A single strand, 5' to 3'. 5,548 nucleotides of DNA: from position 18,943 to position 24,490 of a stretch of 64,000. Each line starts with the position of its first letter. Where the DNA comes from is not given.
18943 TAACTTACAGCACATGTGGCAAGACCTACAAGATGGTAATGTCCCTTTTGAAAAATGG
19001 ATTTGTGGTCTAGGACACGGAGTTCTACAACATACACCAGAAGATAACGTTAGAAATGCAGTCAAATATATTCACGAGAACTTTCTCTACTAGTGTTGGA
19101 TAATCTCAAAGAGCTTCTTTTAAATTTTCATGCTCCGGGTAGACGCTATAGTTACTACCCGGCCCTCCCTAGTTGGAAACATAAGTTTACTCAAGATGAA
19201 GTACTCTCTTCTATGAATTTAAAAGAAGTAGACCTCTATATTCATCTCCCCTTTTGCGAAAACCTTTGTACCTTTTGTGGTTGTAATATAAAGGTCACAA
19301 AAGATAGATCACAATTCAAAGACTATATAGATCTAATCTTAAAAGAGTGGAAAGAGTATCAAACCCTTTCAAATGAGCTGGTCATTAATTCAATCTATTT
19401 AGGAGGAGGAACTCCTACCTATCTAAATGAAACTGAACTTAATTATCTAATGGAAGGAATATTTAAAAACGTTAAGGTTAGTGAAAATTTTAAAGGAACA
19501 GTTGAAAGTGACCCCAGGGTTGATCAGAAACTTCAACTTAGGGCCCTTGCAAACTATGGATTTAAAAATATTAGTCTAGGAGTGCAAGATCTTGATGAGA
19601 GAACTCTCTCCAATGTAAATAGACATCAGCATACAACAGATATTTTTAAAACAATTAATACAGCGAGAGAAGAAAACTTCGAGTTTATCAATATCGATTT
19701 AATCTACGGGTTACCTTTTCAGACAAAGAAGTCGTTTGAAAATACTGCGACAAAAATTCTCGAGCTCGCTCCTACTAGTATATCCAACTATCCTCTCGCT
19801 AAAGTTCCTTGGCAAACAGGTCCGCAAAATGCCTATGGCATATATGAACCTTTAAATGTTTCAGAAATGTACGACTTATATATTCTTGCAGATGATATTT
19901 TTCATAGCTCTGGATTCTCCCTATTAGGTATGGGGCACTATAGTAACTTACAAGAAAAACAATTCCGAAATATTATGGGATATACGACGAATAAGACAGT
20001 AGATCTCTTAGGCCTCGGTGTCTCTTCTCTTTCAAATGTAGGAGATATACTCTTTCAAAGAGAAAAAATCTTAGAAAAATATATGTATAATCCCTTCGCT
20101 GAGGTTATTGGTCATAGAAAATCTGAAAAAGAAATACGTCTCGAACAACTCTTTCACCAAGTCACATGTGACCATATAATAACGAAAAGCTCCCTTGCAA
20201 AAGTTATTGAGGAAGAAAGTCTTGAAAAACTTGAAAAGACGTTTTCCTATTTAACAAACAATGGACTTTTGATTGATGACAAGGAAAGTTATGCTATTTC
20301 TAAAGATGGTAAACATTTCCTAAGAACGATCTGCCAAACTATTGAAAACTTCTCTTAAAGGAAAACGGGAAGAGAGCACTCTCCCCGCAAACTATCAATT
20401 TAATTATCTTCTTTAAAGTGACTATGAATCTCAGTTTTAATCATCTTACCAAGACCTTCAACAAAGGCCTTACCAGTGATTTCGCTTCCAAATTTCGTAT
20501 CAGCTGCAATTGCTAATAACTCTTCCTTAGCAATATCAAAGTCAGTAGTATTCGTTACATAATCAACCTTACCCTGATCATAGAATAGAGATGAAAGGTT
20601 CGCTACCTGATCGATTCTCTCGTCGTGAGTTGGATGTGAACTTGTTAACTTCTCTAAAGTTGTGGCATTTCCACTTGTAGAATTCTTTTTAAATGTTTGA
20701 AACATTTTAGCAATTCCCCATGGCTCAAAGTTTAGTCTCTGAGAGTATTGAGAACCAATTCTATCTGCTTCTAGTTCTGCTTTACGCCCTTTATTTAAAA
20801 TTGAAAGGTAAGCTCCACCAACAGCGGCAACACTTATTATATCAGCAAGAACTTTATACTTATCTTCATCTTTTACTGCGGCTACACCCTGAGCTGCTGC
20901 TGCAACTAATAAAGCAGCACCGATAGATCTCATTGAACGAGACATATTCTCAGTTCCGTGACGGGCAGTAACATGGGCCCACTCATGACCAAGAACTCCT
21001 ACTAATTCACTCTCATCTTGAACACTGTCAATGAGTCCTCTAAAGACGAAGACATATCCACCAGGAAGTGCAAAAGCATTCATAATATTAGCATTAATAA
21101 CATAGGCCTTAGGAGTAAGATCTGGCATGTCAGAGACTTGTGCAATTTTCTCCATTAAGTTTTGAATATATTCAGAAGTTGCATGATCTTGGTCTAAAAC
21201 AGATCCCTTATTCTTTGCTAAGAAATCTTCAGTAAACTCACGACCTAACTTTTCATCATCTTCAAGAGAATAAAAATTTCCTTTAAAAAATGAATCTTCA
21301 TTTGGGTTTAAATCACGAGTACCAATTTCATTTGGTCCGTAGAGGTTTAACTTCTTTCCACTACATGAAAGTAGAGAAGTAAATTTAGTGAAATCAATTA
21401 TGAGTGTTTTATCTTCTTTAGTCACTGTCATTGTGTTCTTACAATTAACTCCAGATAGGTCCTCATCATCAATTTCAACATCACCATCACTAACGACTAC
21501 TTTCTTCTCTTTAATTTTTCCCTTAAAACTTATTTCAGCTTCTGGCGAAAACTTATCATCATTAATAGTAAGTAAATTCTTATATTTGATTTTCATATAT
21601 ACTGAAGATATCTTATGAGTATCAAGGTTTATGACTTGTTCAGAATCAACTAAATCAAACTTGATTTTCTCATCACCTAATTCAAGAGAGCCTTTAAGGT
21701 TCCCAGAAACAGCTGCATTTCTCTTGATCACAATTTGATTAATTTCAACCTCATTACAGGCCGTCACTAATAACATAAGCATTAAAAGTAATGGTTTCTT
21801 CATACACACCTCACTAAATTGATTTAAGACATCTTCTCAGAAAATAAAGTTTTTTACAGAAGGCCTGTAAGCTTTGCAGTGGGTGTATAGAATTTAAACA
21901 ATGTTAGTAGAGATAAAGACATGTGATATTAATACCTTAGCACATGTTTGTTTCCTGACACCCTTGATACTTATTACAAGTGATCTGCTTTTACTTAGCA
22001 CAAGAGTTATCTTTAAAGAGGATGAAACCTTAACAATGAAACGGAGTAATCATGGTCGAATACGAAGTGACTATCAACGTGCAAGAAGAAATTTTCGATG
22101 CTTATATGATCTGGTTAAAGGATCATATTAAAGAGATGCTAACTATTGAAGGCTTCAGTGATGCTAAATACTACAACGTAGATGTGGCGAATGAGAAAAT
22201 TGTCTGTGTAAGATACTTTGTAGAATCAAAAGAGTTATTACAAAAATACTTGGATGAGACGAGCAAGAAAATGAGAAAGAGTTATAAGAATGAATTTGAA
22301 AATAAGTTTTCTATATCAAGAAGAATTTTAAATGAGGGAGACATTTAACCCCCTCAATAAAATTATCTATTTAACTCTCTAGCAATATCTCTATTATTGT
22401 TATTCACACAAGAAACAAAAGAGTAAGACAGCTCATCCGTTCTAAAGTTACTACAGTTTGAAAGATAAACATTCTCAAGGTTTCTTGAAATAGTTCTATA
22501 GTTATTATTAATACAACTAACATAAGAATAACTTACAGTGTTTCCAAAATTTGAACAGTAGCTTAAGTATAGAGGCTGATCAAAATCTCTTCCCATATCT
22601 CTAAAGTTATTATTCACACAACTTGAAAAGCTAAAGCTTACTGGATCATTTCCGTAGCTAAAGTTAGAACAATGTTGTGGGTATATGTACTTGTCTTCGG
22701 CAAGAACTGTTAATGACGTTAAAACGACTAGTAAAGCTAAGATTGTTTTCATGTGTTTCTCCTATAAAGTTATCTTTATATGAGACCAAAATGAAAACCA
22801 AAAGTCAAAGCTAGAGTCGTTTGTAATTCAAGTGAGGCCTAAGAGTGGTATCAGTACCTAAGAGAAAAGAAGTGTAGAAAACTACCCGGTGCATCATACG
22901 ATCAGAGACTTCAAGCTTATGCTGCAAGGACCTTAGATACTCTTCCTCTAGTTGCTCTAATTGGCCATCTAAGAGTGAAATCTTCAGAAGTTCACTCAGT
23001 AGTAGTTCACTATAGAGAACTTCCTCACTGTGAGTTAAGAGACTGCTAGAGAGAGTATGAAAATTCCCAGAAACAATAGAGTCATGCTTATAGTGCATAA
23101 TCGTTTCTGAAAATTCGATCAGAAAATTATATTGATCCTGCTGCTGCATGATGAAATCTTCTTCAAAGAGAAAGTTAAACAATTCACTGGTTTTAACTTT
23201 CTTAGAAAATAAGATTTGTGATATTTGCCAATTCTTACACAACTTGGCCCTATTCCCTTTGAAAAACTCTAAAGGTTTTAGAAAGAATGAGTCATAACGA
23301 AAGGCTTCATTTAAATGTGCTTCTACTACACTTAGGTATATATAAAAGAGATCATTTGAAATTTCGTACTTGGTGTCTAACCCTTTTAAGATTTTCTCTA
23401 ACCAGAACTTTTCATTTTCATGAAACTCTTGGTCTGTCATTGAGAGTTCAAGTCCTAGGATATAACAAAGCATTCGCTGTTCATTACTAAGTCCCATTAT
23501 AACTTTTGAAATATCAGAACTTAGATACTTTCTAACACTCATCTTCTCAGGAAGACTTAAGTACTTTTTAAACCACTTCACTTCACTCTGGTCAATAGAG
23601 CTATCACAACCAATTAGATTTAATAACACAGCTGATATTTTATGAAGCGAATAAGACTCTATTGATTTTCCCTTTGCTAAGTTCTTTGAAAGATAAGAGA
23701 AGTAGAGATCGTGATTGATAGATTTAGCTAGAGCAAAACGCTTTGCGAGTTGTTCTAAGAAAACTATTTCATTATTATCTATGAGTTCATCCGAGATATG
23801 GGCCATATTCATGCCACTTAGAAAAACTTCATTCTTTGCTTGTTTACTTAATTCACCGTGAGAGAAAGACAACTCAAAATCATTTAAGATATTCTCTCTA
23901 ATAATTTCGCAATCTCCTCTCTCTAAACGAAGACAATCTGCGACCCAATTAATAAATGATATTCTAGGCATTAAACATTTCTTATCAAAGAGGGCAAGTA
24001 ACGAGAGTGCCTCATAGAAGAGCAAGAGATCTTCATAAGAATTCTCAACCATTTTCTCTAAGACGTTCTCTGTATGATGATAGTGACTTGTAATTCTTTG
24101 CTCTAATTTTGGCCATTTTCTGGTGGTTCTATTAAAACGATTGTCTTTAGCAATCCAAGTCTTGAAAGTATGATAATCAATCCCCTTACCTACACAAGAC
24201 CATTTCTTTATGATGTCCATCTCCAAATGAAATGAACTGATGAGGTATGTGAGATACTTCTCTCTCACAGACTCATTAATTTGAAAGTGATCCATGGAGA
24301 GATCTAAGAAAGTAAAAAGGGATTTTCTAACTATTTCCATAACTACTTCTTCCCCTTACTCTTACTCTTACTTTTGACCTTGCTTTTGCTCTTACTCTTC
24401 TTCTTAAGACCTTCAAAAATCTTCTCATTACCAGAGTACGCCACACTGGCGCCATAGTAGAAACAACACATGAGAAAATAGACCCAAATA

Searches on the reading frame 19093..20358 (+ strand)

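Call 10: search_protein_families(library=pfam, proteins=[window:19093-20358:+], max_evalue=0.001)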
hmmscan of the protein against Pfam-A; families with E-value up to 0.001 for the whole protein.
window:19093-20358:+ (421 aa): 1 family
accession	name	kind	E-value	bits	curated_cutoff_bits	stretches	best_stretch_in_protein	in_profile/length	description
PF04055.27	Radical_SAM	-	1.8e-20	74.2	29.5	1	49-220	1-164/166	Radical SAM superfamily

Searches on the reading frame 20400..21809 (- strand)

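Call 7: search_protein_families(library=pfam, proteins=[window:20400-21809:-], max_evalue=0.001)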
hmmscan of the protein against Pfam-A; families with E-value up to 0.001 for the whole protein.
window:20400-21809:- (469 aa): 1 family
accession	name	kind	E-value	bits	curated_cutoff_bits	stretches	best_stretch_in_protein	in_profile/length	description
PF01435.24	Peptidase_M48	-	2.4e-35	122.5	20.3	1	211-403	3-183/186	Peptidase family M48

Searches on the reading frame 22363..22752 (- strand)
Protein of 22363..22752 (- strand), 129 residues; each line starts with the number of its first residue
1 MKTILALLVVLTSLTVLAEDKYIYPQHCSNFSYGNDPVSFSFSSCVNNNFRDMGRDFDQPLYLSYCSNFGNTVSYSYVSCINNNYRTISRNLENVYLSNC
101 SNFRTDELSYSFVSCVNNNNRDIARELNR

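Call 7: search_protein_families(library=pfam, proteins=[window:22363-22752:-], max_evalue=0.001)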
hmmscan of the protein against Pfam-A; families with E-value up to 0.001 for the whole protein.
window:22363-22752:- (129 aa): 1 family
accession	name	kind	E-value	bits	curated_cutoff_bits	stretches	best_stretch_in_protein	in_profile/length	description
PF23003.2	Fn1_2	-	0.0007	20.2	27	0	45-89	3-48/70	Fibronectin type I domain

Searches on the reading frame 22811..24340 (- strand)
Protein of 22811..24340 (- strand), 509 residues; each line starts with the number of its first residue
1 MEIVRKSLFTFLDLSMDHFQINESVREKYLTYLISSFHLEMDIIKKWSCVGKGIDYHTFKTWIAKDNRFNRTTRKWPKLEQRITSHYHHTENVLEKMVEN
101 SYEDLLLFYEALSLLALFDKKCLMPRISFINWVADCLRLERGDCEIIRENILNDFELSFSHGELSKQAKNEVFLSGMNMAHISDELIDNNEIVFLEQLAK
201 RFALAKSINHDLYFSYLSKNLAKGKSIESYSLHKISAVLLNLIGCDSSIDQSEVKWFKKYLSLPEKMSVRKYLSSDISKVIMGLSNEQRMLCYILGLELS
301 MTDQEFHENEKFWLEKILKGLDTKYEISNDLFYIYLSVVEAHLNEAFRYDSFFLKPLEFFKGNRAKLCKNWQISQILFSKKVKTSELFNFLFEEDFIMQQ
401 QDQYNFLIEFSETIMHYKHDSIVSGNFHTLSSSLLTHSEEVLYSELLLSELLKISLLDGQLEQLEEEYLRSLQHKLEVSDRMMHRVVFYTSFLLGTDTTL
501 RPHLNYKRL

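Call 7: search_protein_families(library=pfam, proteins=[window:22811-24340:-], max_evalue=0.001)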
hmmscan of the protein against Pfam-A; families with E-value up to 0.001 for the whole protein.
window:22811-24340:- (509 aa): 1 family
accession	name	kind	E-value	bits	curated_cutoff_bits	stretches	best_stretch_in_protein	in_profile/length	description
PF05099.18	TerB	-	3.5e-07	31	24.4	0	447-485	77-115/118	Tellurite resistance protein TerB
